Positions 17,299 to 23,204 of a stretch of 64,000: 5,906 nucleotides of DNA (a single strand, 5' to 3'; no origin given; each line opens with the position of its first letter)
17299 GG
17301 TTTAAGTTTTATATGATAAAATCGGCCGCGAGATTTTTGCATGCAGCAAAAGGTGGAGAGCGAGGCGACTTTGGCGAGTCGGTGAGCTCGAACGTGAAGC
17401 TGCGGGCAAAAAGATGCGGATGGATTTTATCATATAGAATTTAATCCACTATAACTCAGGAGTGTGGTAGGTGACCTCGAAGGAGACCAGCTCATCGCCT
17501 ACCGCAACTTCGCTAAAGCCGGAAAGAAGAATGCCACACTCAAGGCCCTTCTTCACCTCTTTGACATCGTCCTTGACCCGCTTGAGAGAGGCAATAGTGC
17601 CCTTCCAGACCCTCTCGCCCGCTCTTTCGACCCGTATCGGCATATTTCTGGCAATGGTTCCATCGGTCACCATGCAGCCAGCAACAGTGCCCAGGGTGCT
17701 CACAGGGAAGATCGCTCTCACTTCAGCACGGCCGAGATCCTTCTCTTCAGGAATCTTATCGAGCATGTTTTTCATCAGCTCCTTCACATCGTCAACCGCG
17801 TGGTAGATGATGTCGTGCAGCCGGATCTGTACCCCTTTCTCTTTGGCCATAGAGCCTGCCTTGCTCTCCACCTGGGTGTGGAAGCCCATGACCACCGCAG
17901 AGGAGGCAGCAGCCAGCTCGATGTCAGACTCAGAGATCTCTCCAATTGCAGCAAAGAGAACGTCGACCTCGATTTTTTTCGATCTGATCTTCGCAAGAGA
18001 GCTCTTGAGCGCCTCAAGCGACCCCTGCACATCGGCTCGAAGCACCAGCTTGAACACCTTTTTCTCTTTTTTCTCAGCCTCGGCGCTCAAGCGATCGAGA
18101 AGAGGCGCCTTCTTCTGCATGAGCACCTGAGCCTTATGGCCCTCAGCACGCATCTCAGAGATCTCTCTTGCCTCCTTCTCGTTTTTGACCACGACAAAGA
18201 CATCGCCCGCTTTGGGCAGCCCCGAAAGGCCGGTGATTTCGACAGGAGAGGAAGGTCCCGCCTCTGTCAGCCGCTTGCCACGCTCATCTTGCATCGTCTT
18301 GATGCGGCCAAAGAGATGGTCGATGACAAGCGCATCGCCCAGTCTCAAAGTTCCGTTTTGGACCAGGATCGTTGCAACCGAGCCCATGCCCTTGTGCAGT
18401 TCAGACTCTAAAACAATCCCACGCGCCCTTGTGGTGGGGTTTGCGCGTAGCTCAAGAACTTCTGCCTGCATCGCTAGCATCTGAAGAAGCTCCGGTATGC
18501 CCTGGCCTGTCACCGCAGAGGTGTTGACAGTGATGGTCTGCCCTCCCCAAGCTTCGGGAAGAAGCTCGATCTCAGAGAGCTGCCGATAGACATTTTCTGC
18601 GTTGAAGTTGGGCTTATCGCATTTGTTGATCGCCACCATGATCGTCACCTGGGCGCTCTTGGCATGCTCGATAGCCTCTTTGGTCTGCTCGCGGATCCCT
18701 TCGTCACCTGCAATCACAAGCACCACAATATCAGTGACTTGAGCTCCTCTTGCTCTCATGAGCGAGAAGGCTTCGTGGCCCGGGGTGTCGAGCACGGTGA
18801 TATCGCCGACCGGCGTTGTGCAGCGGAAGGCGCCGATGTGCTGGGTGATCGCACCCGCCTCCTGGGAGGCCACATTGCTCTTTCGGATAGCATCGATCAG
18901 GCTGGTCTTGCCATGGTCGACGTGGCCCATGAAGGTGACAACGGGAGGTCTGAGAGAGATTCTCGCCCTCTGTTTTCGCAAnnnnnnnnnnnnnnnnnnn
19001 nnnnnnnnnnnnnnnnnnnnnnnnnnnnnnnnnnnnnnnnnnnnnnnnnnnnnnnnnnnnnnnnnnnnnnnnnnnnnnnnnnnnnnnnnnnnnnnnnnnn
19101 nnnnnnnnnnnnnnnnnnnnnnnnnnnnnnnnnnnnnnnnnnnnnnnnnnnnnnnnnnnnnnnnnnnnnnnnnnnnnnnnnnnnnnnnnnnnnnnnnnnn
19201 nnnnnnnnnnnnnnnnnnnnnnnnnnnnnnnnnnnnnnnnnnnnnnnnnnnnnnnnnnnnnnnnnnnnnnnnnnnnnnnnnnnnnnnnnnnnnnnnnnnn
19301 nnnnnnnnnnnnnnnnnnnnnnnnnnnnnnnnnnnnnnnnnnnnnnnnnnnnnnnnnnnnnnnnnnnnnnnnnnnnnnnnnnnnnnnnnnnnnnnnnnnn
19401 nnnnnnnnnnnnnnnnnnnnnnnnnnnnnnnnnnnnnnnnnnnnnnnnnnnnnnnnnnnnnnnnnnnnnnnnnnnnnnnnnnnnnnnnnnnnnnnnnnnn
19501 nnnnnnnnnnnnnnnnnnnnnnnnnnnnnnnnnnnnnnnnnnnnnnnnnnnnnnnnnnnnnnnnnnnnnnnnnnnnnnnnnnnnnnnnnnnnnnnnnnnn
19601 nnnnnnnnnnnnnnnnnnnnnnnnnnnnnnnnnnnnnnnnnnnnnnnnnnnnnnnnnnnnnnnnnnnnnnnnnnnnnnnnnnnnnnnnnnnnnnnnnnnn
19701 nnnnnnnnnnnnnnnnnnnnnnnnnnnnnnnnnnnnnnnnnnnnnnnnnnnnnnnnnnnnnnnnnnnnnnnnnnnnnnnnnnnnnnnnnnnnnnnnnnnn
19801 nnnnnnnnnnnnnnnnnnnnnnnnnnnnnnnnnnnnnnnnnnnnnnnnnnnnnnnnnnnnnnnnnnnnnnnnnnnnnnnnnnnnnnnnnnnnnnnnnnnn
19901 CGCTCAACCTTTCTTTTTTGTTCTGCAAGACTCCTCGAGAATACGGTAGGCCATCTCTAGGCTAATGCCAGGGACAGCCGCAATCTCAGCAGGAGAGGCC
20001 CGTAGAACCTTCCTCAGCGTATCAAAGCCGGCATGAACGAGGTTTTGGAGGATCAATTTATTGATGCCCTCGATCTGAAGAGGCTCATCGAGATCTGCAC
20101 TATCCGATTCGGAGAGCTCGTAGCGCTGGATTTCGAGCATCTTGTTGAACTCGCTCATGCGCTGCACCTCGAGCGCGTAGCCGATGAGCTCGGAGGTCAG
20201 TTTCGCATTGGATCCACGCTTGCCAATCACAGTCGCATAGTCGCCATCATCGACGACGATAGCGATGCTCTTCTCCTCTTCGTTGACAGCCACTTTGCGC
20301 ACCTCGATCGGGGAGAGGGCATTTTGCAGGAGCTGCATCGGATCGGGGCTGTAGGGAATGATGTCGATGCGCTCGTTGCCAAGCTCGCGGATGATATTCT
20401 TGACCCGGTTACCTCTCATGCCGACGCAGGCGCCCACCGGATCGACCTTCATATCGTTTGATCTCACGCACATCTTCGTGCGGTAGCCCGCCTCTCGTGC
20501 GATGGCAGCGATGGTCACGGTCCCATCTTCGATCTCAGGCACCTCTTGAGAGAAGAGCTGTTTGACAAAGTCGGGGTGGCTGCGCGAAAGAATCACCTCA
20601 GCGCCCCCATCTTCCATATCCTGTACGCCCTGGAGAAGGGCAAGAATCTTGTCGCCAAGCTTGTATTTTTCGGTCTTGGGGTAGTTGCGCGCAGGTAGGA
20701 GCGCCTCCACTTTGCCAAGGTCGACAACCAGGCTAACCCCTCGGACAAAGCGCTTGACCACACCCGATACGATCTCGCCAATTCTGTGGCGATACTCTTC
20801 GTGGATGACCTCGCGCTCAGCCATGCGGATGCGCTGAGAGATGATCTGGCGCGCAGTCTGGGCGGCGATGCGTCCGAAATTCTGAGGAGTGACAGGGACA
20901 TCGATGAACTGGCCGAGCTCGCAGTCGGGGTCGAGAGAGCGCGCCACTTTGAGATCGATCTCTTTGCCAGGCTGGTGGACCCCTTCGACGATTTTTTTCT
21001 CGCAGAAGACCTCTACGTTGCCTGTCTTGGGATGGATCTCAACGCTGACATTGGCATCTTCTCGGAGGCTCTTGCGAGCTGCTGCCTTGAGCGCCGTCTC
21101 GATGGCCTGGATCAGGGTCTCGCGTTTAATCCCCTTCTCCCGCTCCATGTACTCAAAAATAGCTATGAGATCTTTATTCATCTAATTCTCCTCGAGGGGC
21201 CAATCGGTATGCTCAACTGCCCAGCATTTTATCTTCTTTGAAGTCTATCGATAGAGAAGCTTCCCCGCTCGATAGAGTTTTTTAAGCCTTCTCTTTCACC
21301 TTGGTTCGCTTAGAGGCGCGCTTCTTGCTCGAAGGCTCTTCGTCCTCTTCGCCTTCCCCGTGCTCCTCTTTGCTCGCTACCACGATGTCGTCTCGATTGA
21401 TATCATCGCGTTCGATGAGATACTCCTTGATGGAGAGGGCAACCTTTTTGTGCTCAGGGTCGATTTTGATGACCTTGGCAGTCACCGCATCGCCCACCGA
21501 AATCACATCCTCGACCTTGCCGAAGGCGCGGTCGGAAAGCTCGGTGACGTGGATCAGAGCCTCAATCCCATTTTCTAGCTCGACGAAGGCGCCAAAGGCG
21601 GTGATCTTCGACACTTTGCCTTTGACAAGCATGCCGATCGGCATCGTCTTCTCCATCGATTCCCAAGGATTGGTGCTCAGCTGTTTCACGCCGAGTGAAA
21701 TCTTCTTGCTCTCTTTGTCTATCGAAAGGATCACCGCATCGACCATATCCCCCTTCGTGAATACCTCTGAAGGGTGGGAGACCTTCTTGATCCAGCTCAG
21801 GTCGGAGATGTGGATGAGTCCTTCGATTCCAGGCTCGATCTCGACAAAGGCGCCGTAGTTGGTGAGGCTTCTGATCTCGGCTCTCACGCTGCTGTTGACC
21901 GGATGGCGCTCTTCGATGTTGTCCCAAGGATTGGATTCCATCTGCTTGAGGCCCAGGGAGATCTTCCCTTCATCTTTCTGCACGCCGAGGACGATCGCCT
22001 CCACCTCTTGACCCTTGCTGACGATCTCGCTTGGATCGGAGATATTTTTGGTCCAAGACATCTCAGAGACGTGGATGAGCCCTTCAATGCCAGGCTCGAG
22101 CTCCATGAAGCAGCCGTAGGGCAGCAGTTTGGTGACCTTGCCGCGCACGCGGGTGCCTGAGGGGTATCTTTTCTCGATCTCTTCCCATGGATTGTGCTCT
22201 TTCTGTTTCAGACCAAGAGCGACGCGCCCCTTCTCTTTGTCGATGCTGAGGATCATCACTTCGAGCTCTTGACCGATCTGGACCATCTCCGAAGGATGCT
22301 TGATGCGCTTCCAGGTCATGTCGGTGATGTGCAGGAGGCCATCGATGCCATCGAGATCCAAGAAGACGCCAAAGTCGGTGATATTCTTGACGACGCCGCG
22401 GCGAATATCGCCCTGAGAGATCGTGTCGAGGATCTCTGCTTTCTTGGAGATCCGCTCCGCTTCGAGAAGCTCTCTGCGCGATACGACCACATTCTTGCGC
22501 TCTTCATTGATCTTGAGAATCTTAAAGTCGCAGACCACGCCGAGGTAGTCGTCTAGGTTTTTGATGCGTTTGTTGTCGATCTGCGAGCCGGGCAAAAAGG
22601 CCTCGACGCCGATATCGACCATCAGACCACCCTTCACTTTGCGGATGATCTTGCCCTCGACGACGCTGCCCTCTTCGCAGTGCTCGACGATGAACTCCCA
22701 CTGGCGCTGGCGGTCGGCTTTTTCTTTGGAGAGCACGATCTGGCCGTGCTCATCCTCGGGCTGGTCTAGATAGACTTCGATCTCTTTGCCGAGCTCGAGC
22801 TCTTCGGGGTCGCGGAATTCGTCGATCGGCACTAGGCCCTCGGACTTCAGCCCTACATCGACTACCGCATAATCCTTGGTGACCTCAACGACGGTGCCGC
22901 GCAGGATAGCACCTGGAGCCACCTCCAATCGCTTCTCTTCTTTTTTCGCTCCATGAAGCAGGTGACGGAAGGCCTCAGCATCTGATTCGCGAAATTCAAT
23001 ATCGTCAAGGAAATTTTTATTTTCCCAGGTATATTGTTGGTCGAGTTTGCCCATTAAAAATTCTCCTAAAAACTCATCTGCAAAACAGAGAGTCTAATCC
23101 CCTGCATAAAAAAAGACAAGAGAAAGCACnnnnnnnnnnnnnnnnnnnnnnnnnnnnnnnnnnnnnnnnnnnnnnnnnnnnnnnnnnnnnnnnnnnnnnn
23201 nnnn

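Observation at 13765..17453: Roughly 155-bp palindromic intergenic element present in two near-identical copies (13765..13915 and 17293..17453)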

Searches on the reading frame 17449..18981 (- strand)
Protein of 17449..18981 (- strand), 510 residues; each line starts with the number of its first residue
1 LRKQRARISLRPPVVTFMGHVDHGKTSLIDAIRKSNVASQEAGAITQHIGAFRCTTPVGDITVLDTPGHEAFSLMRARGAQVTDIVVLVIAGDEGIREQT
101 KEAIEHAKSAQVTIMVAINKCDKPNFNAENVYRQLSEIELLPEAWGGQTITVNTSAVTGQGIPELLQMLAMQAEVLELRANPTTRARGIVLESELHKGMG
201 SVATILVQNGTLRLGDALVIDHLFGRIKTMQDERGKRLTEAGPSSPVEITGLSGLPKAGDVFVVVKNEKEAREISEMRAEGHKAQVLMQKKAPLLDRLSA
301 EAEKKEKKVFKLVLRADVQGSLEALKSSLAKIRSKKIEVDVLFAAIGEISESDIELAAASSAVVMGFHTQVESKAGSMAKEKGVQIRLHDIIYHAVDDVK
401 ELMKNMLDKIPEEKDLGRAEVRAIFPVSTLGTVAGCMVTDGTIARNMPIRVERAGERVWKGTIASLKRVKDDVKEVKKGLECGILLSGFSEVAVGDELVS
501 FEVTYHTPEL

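Call 15: search_protein_families(library=ncbifam, proteins=[window:17449-18981:-])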
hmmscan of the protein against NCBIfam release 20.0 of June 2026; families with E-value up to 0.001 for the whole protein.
window:17449-18981:- (510 aa): 42 families (the best 25 are shown)
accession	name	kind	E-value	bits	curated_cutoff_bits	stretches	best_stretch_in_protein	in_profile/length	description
TIGR00487.1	IF-2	equivalog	4.1e-200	666.5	424.4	1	7-504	82-580/587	translation initiation factor IF-2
NF003078.0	PRK04004.1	equivalog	4.8e-61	207.1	468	2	6-124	5-141/598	translation initiation factor IF-2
TIGR00491.2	aIF-2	equivalog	1.9e-51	175.2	554.75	2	10-123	2-133/591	translation initiation factor IF-2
NF011418.0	PRK14845.1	equivalog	9.3e-43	146.2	756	2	151-488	650-992/1049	translation initiation factor IF-2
TIGR00475.1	selB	equivalog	3.7e-26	92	242.25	1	15-232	3-225/581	selenocysteine-specific translation elongation factor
TIGR00231.1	small_GTP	domain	1.6e-24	86.6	42.5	1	13-169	4-162/164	GTP-binding protein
TIGR01393.1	lepA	equivalog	2.2e-17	62.6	533.9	1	61-273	72-266/595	translation elongation factor 4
NF009381.0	PRK12740.1-5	subfamily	8.9e-15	54.1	583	1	59-177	74-186/692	elongation factor G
TIGR01394.1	TypA_BipA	equivalog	1.4e-14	53.2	757.3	1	16-138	5-143/594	translational GTPase TypA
NF008969.0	PRK12317.1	subfamily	1.7e-13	49.9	502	1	45-243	71-285/426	elongation factor 1-alpha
NF009373.0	PRK12736.1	subfamily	1.3e-12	47.2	452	1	16-219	16-244/394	elongation factor Tu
NF000766.0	PRK00049.1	subfamily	8.4e-12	44.6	449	1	16-125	16-142/396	elongation factor Tu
NF009892.0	PRK13351.1-3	equivalog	1e-11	44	640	1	61-126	75-140/623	elongation factor G-like protein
NF012153.1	tet_protect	equivalog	1.4e-11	43.4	775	1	44-136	52-142/614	tetracycline resistance ribosomal protection protein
TIGR03918.1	GTP_HydF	equivalog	2.9e-11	42.9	325.55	1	15-171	10-165/392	[FeFe] hydrogenase H-cluster maturation GTPase HydF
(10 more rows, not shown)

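Call 60: find_homologous_proteins(query=window:17452-18981:-, max_evalue=1e-50)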
Query window:17452-18981:- (510 aa): 7999 proteins with E <= 1e-50 among 8000 candidates; the best 120 are listed.
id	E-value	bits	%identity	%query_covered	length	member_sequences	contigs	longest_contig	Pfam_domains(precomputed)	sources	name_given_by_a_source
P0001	1.1e-272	923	100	85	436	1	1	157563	PF11987.14,PF00009.34,PF03144.32,PF22042.3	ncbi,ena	-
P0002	8.0e-252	854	76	98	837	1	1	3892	PF01926.30,PF11987.14,PF04760.22,PF00009.34,PF03144.32,PF22042.3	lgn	-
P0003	7.6e-235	798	72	99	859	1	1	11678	PF01926.30,PF11987.14,PF04760.22,PF00009.34,PF03193.23,PF03308.23,PF03144.32,PF22042.3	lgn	-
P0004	2.3e-233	793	71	98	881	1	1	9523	PF01926.30,PF11987.14,PF04760.22,PF00009.34,PF03144.32,PF22042.3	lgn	-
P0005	7.8e-233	792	73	99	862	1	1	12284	PF01926.30,PF11987.14,PF04760.22,PF00009.34,PF03193.23,PF03144.32,PF22042.3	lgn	-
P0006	3.6e-232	789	72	98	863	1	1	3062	PF01926.30,PF11987.14,PF04760.22,PF00009.34,PF03308.23,PF03144.32,PF22042.3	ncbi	-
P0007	6.3e-232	789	72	99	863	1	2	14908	PF01926.30,PF11987.14,PF04760.22,PF00009.34,PF03193.23,PF03144.32,PF22042.3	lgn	-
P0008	1.8e-231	787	71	99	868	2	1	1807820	PF01926.30,PF11987.14,PF04760.22,PF00009.34,PF03193.23,PF03144.32,PF00071.29,PF22042.3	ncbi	-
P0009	8.5e-231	785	71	98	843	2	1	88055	PF01926.30,PF11987.14,PF04760.22,PF00009.34,PF03193.23,PF03144.32,PF22042.3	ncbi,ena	-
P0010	2.3e-230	783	72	98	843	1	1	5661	PF01926.30,PF11987.14,PF04760.22,PF00009.34,PF03193.23,PF03144.32,PF22042.3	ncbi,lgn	-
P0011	2.8e-229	780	70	99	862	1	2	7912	PF01926.30,PF11987.14,PF04760.22,PF00009.34,PF03193.23,PF03144.32,PF22042.3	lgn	-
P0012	2.9e-229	780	70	99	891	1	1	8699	PF01926.30,PF11987.14,PF00009.34,PF03144.32,PF22042.3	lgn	-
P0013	3.2e-229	780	71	99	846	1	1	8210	PF01926.30,PF11987.14,PF04760.22,PF00009.34,PF03193.23,PF03308.23,PF03144.32,PF22042.3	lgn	-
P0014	4.0e-229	779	70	99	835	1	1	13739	PF01926.30,PF11987.14,PF04760.22,PF00009.34,PF03308.23,PF03144.32,PF22042.3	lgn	-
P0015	4.6e-229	779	72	99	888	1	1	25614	PF01926.30,PF11987.14,PF04760.22,PF00009.34,PF03144.32,PF22042.3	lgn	-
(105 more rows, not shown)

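Call 61: find_encoding_contigs(protein=P0001, flank=1000, max_places=3)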
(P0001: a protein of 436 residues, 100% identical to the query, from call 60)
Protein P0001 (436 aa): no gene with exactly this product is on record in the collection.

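Call 62: find_encoding_contigs(protein=P0002, flank=5000, max_places=3)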
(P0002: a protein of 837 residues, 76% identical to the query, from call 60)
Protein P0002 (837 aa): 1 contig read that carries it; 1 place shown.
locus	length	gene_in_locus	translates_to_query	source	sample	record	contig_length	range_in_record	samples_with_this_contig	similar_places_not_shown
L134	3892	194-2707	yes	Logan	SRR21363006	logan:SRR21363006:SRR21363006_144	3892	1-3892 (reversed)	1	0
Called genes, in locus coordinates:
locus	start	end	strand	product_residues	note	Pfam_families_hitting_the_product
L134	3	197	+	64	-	?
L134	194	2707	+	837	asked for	PF04760:IF2_N, PF00009:GTP_EFTU, PF01926:MMR_HSR1, PF22042:EF-G_D2, PF11987:IF-2, PF03144:GTP_EFTU_D2 (weak)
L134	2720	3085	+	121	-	PF02033:RBFA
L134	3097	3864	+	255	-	PF01509:TruB_N, PF16198:TruB_C_2 (weak)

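Call 65: list_cluster_members(proteins=[P0001, P0002])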
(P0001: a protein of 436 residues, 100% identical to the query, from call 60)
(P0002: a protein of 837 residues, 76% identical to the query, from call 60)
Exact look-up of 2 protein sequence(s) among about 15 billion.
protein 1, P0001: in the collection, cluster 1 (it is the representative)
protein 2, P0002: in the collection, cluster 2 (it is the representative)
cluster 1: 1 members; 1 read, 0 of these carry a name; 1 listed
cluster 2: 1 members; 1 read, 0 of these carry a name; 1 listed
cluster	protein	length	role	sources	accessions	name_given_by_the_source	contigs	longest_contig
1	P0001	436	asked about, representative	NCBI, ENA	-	-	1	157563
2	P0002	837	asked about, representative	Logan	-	-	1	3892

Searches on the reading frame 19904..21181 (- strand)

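Call 15: search_protein_families(library=ncbifam, proteins=[window:19904-21181:-])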
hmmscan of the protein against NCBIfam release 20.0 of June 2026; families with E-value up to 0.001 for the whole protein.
window:19904-21181:- (425 aa): 6 families
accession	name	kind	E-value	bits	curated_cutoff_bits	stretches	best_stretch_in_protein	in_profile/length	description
TIGR01953.1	NusA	equivalog_domain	8.6e-124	412.9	253.4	1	5-343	2-339/340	transcription termination factor NusA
NF006645.0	PRK09202.4-5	equivalog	4.8e-53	180.6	532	1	3-353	17-382/540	transcription termination/antitermination protein NusA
NF006642.0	PRK09202.4-1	equivalog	3.5e-27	95.1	687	1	75-343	102-376/614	transcription termination/antitermination protein NusA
TIGR01952.1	nusA_arch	equivalog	1.5e-13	51.3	74.35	1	247-340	42-136/141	NusA-like transcription termination signal-binding factor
NF006261.0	PRK08406.1-5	equivalog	1.4e-10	41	231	1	247-300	41-93/173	transcription elongation factor NusA-like protein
NF003301.0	PRK04301.1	equivalog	0.00043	19.5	259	0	369-418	9-58/316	DNA repair and recombination protein RadA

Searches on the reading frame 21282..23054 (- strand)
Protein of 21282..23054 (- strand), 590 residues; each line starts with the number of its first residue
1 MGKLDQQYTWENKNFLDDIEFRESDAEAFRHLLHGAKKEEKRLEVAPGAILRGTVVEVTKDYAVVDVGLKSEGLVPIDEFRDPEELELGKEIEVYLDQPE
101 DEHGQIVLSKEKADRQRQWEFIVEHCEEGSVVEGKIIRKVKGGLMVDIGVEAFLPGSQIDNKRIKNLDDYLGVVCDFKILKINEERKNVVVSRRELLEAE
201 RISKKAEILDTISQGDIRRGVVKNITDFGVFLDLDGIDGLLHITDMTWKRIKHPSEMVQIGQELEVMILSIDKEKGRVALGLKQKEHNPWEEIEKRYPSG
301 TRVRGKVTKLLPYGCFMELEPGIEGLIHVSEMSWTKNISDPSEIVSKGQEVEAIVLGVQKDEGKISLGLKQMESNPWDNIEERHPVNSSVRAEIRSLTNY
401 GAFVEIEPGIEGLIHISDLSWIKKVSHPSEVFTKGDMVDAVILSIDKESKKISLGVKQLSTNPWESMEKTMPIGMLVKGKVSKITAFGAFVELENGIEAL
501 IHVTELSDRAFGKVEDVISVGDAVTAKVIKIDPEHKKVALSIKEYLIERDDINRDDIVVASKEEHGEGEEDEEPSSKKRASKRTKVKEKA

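Call 79: search_protein_families(library=pfam, proteins=[window:21282-23054:-], max_evalue=0.01)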
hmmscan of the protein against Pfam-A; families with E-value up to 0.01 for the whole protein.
window:21282-23054:- (590 aa): 6 families
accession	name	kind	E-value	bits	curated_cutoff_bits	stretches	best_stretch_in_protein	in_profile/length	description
PF00575.29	S1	-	6.4e-96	315.3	22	6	473-543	4-74/74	S1 RNA binding domain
PF23459.1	S1_RRP5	-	6.1e-32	110.5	27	4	474-541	4-71/72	RRP5 S1 domain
PF21710.3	Spt6_S1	-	3.3e-19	69.4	27.5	1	468-545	11-89/91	Spt6, S1/OB domain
PF13509.12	S1_2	-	6.9e-13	48.9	21.8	0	473-507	1-35/61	S1 domain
PF12791.13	RsgI_N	-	0.001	19.4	25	0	52-65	3-16/40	Anti-sigma factor N-terminus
PF01330.27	RuvA_N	-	0.0029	18.1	23.6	0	50-68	4-22/61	RuvA N terminal domain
